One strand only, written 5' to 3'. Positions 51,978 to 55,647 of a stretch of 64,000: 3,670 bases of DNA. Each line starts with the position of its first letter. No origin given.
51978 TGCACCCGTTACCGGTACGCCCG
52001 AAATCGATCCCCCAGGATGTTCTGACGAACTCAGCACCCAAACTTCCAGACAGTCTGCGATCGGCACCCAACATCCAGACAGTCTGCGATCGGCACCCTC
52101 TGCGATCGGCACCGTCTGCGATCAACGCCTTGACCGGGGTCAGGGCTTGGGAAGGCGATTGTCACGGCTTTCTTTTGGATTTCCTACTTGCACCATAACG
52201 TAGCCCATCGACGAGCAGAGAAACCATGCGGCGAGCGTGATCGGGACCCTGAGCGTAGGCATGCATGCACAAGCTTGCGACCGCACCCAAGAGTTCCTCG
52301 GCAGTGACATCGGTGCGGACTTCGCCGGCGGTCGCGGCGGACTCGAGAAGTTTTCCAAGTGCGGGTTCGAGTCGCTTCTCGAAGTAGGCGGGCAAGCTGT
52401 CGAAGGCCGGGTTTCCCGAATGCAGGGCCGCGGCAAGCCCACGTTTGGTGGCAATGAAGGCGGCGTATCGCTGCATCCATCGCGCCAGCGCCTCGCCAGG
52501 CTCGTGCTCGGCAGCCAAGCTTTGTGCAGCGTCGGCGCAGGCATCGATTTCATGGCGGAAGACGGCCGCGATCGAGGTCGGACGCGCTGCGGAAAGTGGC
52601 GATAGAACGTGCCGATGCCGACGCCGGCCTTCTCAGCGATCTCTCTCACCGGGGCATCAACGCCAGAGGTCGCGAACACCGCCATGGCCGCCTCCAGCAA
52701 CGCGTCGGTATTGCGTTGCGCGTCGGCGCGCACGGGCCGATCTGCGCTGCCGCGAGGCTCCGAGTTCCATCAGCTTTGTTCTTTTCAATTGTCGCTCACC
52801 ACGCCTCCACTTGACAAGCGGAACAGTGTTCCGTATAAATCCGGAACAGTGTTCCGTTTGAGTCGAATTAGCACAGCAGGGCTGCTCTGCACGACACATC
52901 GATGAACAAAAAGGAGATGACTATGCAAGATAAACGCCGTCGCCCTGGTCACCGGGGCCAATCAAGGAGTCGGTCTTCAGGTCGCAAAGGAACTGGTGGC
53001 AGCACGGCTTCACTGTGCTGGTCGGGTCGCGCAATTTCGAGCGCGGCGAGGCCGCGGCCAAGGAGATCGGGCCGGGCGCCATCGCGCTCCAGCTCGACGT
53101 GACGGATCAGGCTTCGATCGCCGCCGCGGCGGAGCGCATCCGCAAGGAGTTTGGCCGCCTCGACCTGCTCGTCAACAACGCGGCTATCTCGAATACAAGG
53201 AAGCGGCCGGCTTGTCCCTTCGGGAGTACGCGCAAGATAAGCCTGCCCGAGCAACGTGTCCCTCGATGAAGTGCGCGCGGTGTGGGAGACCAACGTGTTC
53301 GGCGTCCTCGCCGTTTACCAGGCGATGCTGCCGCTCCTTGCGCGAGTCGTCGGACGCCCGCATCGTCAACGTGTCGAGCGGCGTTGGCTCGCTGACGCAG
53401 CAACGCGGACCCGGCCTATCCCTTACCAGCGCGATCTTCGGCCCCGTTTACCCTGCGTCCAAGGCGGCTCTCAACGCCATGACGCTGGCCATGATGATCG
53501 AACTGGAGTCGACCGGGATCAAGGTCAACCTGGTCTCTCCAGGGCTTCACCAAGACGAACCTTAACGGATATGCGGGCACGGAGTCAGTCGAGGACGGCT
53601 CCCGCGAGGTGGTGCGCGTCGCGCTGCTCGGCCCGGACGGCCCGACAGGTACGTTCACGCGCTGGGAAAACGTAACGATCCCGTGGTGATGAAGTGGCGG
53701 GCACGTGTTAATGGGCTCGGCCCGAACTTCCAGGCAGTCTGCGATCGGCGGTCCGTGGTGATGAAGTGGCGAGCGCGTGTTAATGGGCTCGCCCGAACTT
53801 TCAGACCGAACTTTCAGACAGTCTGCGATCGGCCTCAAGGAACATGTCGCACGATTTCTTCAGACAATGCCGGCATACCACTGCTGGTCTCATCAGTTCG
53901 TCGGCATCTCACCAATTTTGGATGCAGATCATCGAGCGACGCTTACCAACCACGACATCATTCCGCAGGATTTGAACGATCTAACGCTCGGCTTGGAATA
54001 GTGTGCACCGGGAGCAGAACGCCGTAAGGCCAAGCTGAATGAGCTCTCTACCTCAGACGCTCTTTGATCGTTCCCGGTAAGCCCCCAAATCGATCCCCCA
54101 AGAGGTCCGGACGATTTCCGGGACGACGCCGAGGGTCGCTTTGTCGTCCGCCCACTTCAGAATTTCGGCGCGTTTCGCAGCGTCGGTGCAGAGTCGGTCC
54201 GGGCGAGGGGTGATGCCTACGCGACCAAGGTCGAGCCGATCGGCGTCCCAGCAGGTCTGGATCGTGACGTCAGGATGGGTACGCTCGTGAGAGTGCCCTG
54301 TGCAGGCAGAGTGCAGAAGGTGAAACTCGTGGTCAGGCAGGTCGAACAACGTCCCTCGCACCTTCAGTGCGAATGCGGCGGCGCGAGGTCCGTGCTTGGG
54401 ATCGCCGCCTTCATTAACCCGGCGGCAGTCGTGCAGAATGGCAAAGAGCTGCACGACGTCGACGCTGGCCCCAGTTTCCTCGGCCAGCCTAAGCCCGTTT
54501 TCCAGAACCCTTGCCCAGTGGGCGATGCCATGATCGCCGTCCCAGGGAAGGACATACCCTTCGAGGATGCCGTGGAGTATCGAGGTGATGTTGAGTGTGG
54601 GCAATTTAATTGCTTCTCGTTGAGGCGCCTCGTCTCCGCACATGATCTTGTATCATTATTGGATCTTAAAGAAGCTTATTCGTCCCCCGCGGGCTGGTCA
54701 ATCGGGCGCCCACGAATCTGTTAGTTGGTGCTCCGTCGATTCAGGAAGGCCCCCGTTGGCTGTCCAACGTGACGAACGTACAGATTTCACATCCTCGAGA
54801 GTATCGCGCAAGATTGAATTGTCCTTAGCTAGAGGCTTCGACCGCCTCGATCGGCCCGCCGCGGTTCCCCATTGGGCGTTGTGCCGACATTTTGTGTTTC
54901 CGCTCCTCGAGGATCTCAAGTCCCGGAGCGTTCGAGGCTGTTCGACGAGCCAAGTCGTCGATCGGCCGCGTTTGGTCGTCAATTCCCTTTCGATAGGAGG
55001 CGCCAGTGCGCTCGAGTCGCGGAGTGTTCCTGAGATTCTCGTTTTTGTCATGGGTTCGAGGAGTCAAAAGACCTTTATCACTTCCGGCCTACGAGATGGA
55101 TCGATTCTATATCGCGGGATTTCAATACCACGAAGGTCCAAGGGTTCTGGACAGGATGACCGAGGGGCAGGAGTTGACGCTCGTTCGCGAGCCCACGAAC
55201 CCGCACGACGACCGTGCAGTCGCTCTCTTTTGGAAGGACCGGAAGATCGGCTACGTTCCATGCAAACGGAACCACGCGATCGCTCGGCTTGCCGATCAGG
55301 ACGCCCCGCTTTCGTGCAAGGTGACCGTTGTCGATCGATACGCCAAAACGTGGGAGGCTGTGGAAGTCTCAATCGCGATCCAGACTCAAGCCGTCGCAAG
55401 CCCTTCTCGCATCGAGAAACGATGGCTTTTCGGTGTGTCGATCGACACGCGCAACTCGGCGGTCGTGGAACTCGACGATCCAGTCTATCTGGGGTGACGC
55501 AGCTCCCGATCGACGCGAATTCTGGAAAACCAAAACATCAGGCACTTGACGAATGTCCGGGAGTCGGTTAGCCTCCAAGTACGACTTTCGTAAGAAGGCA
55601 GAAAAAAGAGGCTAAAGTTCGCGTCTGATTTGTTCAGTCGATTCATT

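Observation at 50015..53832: Strand-biased dispersed 18-mer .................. clustered in a low-coding 4 kb zone with adjacent local tandem duplications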

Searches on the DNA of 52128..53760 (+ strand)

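Call 34: search_dna_similar(query=window:52128-53760:+, collection=plasmids, mode=distant, max_rows=12)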
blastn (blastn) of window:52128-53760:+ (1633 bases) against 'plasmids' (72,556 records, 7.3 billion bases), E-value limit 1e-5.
Records with a match: 103; places in all: 116; records where one place covers at least 80% of the query: 1.
Best place of each record, by identity: 90-95% 1; 80-90% 4; 60-80% 98.
By first word of the organism name: Streptomyces 47; Rhizobium 23; Sinorhizobium 4; Deinococcus 3; Aureimonas 2; Caballeronia 2; Martelella 2; Tistrella 2; Kitasatospora 2; Paraburkholderia 1; and 15 more.
By predicted mobility (MOB-suite, as given by PLSDB): non-mobilizable 74; mobilizable 17; conjugative 12.
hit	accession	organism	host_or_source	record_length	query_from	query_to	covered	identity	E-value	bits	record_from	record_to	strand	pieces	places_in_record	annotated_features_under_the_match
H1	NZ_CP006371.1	Aureimonas sp. AU20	-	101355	181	1529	83%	65.7%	4e-65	257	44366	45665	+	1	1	SDR family NAD(P)-dependent oxidoreductase | TetR/AcrR family transcriptional regulator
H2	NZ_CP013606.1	Rhizobium sp. N731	Phaseolus vulgaris,Whole ...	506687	255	1532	78%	64.3%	3e-34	155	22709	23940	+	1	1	SDR family NAD(P)-dependent oxidoreductase | TetR/AcrR family transcriptional regulator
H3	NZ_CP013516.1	Rhizobium sp. N1314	Phaseolus vulgaris,Whole ...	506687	255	1532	78%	64.3%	3e-34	155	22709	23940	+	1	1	SDR family NAD(P)-dependent oxidoreductase | TetR/AcrR family transcriptional regulator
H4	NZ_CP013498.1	Rhizobium sp. N621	Phaseolus vulgaris,Whole ...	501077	255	1532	78%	64.1%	2e-31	146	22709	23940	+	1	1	SDR family NAD(P)-dependent oxidoreductase | TetR/AcrR family transcriptional regulator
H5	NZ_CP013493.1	Rhizobium sp. N6212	Phaseolus vulgaris,Whole ...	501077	255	1532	78%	64.1%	2e-31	146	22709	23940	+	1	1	SDR family NAD(P)-dependent oxidoreductase | TetR/AcrR family transcriptional regulator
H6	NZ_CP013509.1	Rhizobium sp. N1341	Phaseolus vulgaris,Whole ...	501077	255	1532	78%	64.1%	2e-31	146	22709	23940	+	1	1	SDR family NAD(P)-dependent oxidoreductase | TetR/AcrR family transcriptional regulator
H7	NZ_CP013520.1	Rhizobium sp. N113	Phaseolus vulgaris,Whole ...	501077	255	1532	78%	64.1%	2e-31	146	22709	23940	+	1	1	SDR family NAD(P)-dependent oxidoreductase | TetR/AcrR family transcriptional regulator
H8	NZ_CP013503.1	Rhizobium esperanzae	Phaseolus vulgaris,Whole ...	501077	255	1532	78%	64.1%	2e-31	146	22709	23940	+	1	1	SDR family NAD(P)-dependent oxidoreductase | TetR/AcrR family transcriptional regulator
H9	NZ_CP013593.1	Rhizobium sp. N871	Phaseolus vulgaris,Whole ...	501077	255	1532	78%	64.1%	2e-31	146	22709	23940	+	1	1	SDR family NAD(P)-dependent oxidoreductase | TetR/AcrR family transcriptional regulator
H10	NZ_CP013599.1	Rhizobium sp. N741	Phaseolus vulgaris,Whole ...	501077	255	1532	78%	64.1%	2e-31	146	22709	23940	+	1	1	SDR family NAD(P)-dependent oxidoreductase | TetR/AcrR family transcriptional regulator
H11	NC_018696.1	Paraburkholderia phenoliruptrix BR3459a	Mimosa flocculosa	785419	242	1424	72%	66.2%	8e-68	266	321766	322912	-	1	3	SDR family oxidoreductase | TetR/AcrR family transcriptional regulator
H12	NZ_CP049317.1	Caballeronia sp. SBC2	whole organism,soil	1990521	784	1563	48%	80.2%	0e+0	674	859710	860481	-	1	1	none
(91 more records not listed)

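Call 35: get_annotated_region(hit=H12, flank=900)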
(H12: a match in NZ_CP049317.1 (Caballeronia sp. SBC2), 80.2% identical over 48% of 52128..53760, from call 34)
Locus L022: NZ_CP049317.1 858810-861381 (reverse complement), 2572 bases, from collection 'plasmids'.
description: Caballeronia sp. SBC2 plasmid pSBC2-1, complete sequence
organism: Caballeronia sp. SBC2 (NCBI taxid 2705547)
taxonomy: Bacteria; Pseudomonadota; Betaproteobacteria; Burkholderiales; Burkholderiaceae; Caballeronia; Caballeronia sp. SBC2
host: -; source: whole organism,soil; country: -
typing (MOB-suite, as given by PLSDB): mobilizable; relaxase MOBP
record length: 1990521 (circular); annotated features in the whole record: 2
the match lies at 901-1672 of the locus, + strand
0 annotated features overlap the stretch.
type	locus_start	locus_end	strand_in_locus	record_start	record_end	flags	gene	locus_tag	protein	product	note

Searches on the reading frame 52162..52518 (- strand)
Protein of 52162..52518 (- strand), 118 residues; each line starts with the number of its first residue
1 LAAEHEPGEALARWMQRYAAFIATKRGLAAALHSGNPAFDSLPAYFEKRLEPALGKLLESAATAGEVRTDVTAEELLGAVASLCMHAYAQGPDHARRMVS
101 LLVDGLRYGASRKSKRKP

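Call 37: search_protein_families(library=ncbifam, proteins=[window:52162-52518:-], max_evalue=0.01)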
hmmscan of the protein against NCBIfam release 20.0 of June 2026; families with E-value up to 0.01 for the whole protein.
window:52162-52518:- (118 aa): 0 families

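Call 67: find_encoding_contigs(protein=window:52162-52518:-, flank=3000)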
Protein window:52162-52518:- (118 aa): no gene with exactly this product is on record in the collection.

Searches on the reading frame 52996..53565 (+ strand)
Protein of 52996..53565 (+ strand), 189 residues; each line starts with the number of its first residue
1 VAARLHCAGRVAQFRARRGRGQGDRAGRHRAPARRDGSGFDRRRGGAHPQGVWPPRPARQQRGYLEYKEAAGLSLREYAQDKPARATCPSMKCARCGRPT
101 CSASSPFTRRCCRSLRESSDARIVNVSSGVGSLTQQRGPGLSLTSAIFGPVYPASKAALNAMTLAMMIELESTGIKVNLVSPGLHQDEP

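Call 6: search_protein_families(library=pfam, proteins=[window:52996-53565:+], max_evalue=0.01)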
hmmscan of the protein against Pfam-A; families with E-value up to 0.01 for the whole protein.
window:52996-53565:+ (189 aa): 2 families
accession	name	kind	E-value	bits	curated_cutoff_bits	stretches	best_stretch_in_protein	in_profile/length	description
PF00106.31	adh_short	-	2e-10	40.9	26.6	1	108-184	116-181/195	short chain dehydrogenase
PF13561.12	adh_short_C2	-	1.5e-05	25.1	27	1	150-184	141-175/236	Enoyl-(Acyl carrier protein) reductase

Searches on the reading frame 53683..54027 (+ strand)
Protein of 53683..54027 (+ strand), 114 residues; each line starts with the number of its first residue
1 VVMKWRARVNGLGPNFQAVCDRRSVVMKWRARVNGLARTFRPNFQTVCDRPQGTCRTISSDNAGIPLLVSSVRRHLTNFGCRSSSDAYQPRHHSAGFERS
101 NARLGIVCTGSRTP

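Call 65: find_encoding_contigs(protein=window:53683-54027:+, flank=3000)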
Protein window:53683-54027:+ (114 aa): no gene with exactly this product is on record in the collection.

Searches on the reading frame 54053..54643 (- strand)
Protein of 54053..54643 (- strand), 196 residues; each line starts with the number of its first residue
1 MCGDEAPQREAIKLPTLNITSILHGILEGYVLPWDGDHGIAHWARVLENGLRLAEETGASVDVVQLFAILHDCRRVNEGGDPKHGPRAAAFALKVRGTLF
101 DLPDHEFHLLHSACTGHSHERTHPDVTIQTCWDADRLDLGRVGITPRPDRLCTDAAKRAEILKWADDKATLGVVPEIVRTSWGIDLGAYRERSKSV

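Call 6: search_protein_families(library=pfam, proteins=[window:54053-54643:-], max_evalue=0.01)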
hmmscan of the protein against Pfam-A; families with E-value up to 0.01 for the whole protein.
window:54053-54643:- (196 aa): 1 family
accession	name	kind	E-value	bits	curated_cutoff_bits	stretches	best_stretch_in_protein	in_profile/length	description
PF01966.28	HD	-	0.0037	18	22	1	40-80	2-43/116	HD domain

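Call 20: find_encoding_contigs(protein=window:54053-54643:-, flank=10000, max_places=6)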
Protein window:54053-54643:- (196 aa): no gene with exactly this product is on record in the collection.

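Call 37: search_protein_families(library=ncbifam, proteins=[window:54053-54643:-], max_evalue=0.01)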
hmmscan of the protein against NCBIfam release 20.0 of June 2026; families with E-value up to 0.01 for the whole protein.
window:54053-54643:- (196 aa): 0 families

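Call 38: search_protein_families(library=padloc, proteins=[window:54053-54643:-], max_evalue=0.01)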
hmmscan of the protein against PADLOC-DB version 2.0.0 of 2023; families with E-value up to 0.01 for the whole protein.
window:54053-54643:- (196 aa): 0 families

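Call 55: find_homologous_proteins(query=window:54053-54643:-, max_evalue=1e-10)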
Query window:54053-54643:- (196 aa): 5840 proteins with E <= 1e-10 among 6204 candidates; the best 120 are listed.
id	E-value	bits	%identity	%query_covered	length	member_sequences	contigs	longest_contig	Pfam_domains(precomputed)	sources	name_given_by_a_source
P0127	1.1e-131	455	100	100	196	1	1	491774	-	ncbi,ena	-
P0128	9.8e-100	350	82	92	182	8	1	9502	-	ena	-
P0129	6.4e-97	341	80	91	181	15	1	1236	-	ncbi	-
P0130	6.4e-97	341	81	92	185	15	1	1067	-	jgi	jgi:uncharacterized protein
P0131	5.5e-96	338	82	90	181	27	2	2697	-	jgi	jgi:uncharacterized protein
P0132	2.9e-95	336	78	92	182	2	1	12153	-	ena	-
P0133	1.4e-94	333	81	90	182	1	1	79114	-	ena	-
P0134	6.9e-94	331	77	92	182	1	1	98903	-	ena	-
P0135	1.7e-93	330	81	90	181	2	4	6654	-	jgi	-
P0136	3.7e-93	329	60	91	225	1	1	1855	-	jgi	jgi:uncharacterized protein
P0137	4.9e-93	328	80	90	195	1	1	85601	-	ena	-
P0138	1.1e-91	324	80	88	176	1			-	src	-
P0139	1.9e-91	323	76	92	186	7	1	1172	-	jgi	jgi:uncharacterized protein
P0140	2.6e-91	323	78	90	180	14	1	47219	-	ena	-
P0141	9.2e-91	321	75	92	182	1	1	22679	-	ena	-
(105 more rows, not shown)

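Call 56: find_encoding_contigs(protein=P0133, flank=8000, max_places=2)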
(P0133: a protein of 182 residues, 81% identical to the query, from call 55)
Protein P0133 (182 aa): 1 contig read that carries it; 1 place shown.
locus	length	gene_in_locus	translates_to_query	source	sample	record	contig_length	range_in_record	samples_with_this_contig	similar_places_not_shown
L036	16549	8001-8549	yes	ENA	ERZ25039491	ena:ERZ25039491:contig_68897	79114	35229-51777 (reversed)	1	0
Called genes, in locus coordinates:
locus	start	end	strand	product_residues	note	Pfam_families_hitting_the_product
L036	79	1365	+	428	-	PF16697:Yop-YscD_cpl, PF00498:FHA, PF00069:Pkinase, PF03109:ABC1 (faint), PF07714:PK_Tyr_Ser-Thr, PF01636:APH (faint)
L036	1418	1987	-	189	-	PF07394:DUF1501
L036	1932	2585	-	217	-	-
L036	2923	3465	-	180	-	PF08811:DUF1800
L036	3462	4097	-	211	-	PF08811:DUF1800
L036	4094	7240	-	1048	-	PF05569:Peptidase_M56, PF00775:Dioxygenase_C (faint), PF10670:DUF4198 (faint), PF13715:CarbopepD_reg_2 (faint), PF13620:CarboxypepD_reg (weak)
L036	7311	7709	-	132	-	PF03965:Penicillinase_R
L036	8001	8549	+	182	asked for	-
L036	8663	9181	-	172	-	-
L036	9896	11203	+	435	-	PF01266:DAO (faint), PF07992:Pyr_redox_2, PF13450:NAD_binding_8 (weak), PF00070:Pyr_redox, PF22366:NDH2_C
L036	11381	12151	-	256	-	PF05048:NosD (faint), PF13229:Beta_helix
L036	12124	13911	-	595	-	PF05048:NosD (faint), PF13229:Beta_helix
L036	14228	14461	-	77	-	-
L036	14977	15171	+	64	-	-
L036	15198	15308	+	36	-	-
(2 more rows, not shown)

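Call 57: find_encoding_contigs(protein=P0137, flank=8000, max_places=2)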
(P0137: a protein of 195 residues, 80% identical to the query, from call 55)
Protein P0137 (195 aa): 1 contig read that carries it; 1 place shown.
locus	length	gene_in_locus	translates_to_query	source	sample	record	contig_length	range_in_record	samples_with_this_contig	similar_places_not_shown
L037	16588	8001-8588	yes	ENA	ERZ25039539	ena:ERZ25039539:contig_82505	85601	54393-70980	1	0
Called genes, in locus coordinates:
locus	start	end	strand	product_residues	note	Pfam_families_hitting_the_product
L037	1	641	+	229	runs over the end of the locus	-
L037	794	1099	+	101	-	-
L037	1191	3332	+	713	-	PF21804:Transposase_29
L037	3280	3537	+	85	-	PF21804:Transposase_29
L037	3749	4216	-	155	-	PF14124:DUF4291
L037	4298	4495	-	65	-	-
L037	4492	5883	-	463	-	-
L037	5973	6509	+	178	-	-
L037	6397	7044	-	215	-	-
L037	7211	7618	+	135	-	PF10990:DUF2809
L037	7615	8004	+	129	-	PF07291:MauE (weak)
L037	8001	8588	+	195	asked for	-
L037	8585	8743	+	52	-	-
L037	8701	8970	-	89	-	-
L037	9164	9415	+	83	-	-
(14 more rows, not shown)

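Call 58: find_encoding_contigs(protein=P0128, flank=8000, max_places=2)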
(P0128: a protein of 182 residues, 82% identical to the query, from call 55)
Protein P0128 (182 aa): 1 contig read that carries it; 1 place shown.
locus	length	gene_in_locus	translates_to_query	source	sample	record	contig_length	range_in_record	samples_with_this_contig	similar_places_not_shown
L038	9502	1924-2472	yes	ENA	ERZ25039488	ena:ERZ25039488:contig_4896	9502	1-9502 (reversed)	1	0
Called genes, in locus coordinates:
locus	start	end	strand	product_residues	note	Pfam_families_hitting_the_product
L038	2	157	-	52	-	?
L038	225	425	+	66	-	-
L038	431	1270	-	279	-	-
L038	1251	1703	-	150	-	PF12708:Pect-lyase_RHGA_epim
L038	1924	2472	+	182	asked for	-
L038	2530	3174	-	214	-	-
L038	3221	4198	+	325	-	PF00722:Glyco_hydro_16 (weak)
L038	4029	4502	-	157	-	PF13328:HD_4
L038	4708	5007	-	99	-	PF02566:OsmC (weak)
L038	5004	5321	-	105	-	-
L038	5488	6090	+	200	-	PF01323:DSBA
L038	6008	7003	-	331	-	PF02517:Rce1-like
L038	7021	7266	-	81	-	-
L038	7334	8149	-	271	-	-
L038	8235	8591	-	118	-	-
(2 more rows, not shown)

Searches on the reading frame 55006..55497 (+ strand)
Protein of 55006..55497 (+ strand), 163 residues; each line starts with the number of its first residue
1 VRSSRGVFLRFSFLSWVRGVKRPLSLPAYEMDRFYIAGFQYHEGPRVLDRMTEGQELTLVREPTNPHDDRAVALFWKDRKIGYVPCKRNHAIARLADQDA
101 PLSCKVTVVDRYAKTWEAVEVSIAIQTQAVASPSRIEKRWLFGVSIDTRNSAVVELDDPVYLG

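Call 26: search_protein_families(library=pfam, proteins=[window:55006-55497:+], max_evalue=0.01)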
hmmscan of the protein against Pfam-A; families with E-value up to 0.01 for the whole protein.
window:55006-55497:+ (163 aa): 1 family
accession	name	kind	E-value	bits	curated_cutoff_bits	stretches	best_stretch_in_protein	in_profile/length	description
PF08797.16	HIRAN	-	4.5e-15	55.7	24.7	1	33-126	5-94/96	HIRAN domain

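Call 37: search_protein_families(library=ncbifam, proteins=[window:55006-55497:+], max_evalue=0.01)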
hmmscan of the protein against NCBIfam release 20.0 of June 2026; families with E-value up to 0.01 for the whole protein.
window:55006-55497:+ (163 aa): 0 families

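Call 38: search_protein_families(library=padloc, proteins=[window:55006-55497:+], max_evalue=0.01)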
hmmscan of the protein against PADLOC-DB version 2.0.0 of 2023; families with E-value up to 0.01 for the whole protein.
window:55006-55497:+ (163 aa): 5 families
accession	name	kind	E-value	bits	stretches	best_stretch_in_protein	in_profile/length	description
PDLC04352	PDC-M03B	-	1.8e-16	58.4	1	33-129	135-232/250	-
PDLC04349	PDC-M03B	-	1.1e-12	46.1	1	33-126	131-230/232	-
PDLC04347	PDC-M03B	-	1.2e-11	42.7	1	33-111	129-210/245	-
PDLC04351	PDC-M03B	-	1.3e-09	36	1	34-109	133-212/255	-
PDLC04348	PDC-M03B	-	1.8e-07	29.1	1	34-115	132-216/248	-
